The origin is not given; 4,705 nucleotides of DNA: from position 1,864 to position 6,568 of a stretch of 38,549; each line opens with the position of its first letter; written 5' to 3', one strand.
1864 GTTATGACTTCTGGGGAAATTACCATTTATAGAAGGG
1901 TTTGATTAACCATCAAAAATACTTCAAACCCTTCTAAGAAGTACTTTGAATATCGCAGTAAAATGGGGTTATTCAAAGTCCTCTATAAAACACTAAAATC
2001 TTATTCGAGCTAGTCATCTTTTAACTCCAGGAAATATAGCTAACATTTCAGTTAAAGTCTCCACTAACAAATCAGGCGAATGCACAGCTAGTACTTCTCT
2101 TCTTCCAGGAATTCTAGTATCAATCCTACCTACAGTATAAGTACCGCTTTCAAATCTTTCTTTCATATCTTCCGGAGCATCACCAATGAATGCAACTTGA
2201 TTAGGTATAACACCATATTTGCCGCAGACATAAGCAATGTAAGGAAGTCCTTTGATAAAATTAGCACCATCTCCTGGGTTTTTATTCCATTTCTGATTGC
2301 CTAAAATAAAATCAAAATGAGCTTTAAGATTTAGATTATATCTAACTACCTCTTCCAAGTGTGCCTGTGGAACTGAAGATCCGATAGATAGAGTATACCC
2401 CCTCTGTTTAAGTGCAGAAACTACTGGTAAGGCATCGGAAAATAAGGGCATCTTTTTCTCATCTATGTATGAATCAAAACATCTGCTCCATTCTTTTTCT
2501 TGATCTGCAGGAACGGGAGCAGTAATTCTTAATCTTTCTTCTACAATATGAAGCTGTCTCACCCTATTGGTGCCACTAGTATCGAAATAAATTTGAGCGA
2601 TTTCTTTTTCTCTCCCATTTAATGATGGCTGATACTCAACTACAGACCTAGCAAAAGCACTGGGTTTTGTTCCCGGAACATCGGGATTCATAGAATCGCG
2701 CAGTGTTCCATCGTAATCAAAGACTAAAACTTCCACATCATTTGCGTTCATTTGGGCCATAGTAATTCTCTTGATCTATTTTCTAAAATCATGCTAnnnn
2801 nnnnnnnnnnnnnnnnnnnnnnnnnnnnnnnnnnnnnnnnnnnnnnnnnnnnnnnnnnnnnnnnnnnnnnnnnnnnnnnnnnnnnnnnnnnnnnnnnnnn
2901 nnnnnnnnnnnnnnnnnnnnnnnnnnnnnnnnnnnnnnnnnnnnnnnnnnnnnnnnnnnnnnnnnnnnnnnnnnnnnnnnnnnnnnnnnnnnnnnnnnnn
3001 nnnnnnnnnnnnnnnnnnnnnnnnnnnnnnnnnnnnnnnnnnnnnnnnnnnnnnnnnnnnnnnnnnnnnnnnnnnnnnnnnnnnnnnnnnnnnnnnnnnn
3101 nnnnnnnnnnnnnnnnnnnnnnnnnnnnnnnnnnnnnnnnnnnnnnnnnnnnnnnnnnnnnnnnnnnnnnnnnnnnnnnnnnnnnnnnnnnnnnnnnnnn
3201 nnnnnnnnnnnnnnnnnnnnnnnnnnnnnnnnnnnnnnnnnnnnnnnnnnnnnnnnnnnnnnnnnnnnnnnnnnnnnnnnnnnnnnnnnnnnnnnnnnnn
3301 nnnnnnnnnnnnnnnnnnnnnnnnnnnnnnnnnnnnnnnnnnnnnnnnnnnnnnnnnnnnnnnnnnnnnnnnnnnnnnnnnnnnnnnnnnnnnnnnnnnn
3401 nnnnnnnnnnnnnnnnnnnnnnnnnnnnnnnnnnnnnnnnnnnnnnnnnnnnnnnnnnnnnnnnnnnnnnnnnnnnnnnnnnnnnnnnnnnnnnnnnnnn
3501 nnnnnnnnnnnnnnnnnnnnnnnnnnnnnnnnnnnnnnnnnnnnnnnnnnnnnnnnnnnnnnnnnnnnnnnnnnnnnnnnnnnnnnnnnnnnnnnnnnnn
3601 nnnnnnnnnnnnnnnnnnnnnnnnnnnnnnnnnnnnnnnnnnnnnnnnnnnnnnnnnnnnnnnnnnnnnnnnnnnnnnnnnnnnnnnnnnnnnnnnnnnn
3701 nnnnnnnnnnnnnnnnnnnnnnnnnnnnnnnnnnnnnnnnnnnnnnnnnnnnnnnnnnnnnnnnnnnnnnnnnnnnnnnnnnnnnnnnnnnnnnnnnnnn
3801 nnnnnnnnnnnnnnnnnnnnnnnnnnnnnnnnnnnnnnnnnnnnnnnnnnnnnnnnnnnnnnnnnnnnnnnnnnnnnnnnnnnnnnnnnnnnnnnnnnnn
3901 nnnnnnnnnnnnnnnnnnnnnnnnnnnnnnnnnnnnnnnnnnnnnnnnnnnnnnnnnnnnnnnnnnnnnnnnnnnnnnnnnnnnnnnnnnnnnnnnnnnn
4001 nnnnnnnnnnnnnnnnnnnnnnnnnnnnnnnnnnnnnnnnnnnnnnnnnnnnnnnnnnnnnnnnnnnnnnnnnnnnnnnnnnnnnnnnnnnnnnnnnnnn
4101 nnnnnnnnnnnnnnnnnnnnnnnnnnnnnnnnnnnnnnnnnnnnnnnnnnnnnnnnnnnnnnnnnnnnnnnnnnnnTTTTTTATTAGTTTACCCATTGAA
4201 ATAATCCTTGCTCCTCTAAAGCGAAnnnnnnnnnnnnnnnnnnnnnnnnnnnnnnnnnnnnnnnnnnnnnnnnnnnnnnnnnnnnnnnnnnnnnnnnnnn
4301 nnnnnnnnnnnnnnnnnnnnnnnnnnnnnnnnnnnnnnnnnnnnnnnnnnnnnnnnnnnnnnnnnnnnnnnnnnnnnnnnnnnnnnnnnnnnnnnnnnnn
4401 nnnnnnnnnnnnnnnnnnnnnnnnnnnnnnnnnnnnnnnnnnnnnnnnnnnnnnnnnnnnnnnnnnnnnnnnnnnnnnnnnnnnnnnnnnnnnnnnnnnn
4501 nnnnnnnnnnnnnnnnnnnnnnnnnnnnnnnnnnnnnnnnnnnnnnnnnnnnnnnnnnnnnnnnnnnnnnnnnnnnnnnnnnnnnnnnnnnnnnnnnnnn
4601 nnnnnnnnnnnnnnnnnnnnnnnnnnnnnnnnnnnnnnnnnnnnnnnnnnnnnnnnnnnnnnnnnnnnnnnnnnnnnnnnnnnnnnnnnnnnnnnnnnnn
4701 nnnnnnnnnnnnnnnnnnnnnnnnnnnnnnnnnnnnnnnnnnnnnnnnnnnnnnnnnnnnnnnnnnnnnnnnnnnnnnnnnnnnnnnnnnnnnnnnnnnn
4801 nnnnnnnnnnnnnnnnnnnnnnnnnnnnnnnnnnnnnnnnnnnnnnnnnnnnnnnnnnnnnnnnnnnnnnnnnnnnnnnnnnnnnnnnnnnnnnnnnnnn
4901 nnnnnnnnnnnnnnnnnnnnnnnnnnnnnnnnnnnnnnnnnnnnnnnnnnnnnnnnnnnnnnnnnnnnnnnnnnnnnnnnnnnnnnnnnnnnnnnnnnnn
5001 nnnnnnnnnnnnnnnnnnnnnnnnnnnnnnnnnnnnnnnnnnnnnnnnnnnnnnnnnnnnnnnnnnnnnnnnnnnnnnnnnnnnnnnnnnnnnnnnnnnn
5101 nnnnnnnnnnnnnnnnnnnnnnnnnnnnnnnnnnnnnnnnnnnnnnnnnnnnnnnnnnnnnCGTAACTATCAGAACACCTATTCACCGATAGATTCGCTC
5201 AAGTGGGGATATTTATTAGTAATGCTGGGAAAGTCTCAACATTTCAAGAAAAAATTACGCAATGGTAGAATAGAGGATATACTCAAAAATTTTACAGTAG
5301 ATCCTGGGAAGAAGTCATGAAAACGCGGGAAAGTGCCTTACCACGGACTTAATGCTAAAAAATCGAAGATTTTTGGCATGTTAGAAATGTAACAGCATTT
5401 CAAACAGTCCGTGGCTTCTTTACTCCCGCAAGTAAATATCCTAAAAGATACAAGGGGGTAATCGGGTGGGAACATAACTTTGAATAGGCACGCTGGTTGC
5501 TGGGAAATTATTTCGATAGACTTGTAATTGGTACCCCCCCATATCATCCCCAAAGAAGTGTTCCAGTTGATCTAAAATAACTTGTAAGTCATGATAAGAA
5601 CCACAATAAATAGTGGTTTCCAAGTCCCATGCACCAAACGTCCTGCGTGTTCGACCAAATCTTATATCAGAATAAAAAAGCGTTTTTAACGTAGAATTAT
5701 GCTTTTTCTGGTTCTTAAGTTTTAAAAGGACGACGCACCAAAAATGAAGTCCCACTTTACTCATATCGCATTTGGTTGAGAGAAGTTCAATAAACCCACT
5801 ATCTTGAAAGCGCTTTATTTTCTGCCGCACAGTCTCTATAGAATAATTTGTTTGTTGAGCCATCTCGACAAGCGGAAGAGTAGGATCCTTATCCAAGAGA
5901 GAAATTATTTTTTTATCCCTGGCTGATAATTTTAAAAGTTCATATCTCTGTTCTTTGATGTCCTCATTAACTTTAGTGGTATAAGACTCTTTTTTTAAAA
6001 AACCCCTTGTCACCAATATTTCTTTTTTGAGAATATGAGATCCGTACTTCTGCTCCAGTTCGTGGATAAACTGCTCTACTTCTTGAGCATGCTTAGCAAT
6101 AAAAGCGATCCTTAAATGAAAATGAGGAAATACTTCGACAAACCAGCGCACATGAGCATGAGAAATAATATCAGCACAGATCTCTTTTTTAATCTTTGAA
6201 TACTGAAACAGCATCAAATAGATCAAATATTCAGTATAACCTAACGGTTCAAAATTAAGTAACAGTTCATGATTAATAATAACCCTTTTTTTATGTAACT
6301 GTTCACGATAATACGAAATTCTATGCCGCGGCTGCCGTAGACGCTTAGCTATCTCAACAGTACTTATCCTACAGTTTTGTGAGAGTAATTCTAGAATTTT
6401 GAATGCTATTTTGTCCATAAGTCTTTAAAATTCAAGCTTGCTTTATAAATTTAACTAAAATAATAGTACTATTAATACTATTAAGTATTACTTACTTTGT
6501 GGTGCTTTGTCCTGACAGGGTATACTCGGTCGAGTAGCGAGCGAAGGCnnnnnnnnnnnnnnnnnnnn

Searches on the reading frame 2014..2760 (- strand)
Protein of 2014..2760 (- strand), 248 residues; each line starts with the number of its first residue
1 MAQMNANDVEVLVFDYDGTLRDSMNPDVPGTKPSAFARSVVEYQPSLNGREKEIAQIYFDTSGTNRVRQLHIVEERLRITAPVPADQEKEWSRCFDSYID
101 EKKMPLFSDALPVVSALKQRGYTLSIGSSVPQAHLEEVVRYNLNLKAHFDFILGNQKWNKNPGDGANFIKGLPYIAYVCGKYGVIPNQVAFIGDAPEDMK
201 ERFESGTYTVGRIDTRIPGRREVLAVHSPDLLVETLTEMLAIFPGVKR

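Call 109: search_protein_families(library=pfam, proteins=[window:2014-2760:-], max_evalue=0.001)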
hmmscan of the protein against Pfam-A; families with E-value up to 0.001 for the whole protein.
window:2014-2760:- (248 aa): 3 families
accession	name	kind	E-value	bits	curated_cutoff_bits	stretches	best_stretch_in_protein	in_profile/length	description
PF00702.32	Hydrolase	-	1.9e-12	48.4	26.4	1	10-200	2-185/191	haloacid dehalogenase-like hydrolase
PF13419.12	HAD_2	-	4.2e-10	40.5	23.8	1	13-203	2-169/178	Haloacid dehalogenase-like hydrolase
PF12710.13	HAD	-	0.00017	22.5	27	1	12-161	1-142/189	haloacid dehalogenase-like hydrolase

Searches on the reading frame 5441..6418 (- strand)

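Call 109: search_protein_families(library=pfam, proteins=[window:5441-6418:-], max_evalue=0.001)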
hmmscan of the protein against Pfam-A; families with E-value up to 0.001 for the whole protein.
window:5441-6418:- (325 aa): 6 families
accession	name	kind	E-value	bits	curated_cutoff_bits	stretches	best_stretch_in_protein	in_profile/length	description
PF13412.12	HTH_24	-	1.2e-18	66.8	21.9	2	165-211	2-48/48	Winged helix-turn-helix DNA-binding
PF13404.12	HTH_AsnC-type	-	1.2e-12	47.8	27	2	168-204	5-41/42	AsnC-type helix-turn-helix domain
PF08280.17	HTH_Mga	-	6.9e-06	26.4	23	0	166-215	5-53/59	M protein trans-acting positive regulator (MGA) HTH domain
PF08279.18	HTH_11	-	1.5e-05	25.2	25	0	167-212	1-46/55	HTH domain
PF04545.22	Sigma70_r4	-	1.6e-05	24.8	24.1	1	162-203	3-43/50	Sigma-70, region 4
PF08220.18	HTH_DeoR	-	0.00033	20.8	21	0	167-210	1-44/57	DeoR-like helix-turn-helix domain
